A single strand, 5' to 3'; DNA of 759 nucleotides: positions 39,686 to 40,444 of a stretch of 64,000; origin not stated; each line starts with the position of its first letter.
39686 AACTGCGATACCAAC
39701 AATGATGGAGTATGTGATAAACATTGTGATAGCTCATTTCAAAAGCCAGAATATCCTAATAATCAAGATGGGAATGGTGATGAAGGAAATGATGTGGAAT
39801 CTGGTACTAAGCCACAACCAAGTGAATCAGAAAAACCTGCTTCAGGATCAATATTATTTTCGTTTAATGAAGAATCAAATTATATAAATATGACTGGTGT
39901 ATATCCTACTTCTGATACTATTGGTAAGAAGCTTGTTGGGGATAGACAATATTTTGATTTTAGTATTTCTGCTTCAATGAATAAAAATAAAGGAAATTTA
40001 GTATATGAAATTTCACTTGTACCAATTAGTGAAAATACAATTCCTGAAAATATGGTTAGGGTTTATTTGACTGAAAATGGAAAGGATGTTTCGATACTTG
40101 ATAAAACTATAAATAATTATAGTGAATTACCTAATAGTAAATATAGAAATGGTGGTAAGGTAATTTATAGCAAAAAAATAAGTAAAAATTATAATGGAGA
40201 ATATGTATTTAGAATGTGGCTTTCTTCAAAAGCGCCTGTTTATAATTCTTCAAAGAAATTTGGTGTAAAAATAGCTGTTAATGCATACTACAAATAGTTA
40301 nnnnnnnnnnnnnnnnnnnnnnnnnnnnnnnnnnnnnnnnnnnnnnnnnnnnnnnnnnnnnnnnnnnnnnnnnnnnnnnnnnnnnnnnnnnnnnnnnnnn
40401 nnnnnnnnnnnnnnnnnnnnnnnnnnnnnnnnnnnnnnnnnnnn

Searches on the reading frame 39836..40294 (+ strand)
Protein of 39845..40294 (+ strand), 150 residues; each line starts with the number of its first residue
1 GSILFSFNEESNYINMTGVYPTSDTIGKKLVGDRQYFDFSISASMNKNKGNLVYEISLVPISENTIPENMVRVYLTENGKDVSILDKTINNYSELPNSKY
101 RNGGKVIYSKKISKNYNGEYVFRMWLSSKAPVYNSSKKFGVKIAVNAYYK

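Call 12: search_protein_families(library=pfam, proteins=[window:39845-40294:+], max_evalue=10)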
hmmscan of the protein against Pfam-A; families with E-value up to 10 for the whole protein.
seq(150 aa): 0 families

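Call 79: search_protein_representatives(alignment_id=A5)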
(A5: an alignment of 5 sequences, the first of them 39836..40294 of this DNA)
Query: 5 sequences, 182 profile positions. Proteins with E-value up to 0.001 (for the whole library): 1370; up to 1e-10: 514; up to 1e-30: 6. The best 150 are listed.
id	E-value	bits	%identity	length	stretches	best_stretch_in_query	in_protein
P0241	9.8e-68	244.0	-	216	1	1-182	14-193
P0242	4.6e-62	225.5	-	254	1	1-182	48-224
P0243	1.1e-39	152.7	-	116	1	68-182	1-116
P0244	1.3e-31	126.3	-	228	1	1-177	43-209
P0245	5.1e-31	124.4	-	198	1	2-174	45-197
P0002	6.4e-31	124.0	-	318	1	2-170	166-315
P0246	4.1e-29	118.2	-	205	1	1-177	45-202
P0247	1.5e-27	113.1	-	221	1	2-176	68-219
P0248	5.4e-27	111.2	-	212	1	2-177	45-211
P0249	9.3e-27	110.5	-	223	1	1-170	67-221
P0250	1.1e-25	107.0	-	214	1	1-176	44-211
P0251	2.1e-25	106.1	-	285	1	1-170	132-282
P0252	3.0e-25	105.6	-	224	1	1-171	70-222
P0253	7.4e-25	104.3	-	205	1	1-175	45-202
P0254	1.7e-24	103.1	-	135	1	19-170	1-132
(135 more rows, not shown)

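Call 82: search_protein_families(library=pfam, alignment_id=A6, max_evalue=0.01)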
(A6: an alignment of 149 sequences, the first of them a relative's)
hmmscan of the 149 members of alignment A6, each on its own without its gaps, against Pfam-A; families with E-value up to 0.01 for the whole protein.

A. member 1, P0241 (216 aa): 0 families

B. families by the number of members that match (of 149 scanned): 37 families (the first 25 are shown)
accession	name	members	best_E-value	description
PF13306.12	LRR_5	5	4.4e-88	BspA type Leucine rich repeat region (6 copies)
PF13855.12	LRR_8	4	5.4e-13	Leucine rich repeat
PF02368.24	Big_2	3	2.3e-48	Bacterial Ig-like domain (group 2)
PF12799.13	LRR_4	3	2.8e-08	Leucine Rich repeats (2 copies)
PF19789.6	DUF6273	3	4.4e-07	Domain of unknown function (DUF6273)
PF12389.13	Peptidase_M73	3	0.00065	Camelysin metallo-endopeptidase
PF24284.1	DUF7472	3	0.0011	Family of unknown function (DUF7472)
PF03382.20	DUF285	2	5e-57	Mycoplasma protein of unknown function, DUF285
PF09479.16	Flg_new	2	2.3e-19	Listeria-Bacteroides repeat domain (List_Bact_rpt)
PF01476.26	LysM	2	3.4e-15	LysM domain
PF22359.2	Big-like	2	1.2e-08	Bacterial Ig-like domain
PF23473.1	LysM3_LYK4_5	2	2.9e-07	LYK4/5 LysM3 domain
PF24758.1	LRR_At5g56370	2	1.2e-06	FBD-associated F-box protein At5g56370, LRR repeats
PF23952.1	LRR_EndoS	2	0.00062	Endo-beta-N-acetylglucosaminidase EndoS LRR domain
PF06800.18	Sugar_transport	2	0.0015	Sugar transport protein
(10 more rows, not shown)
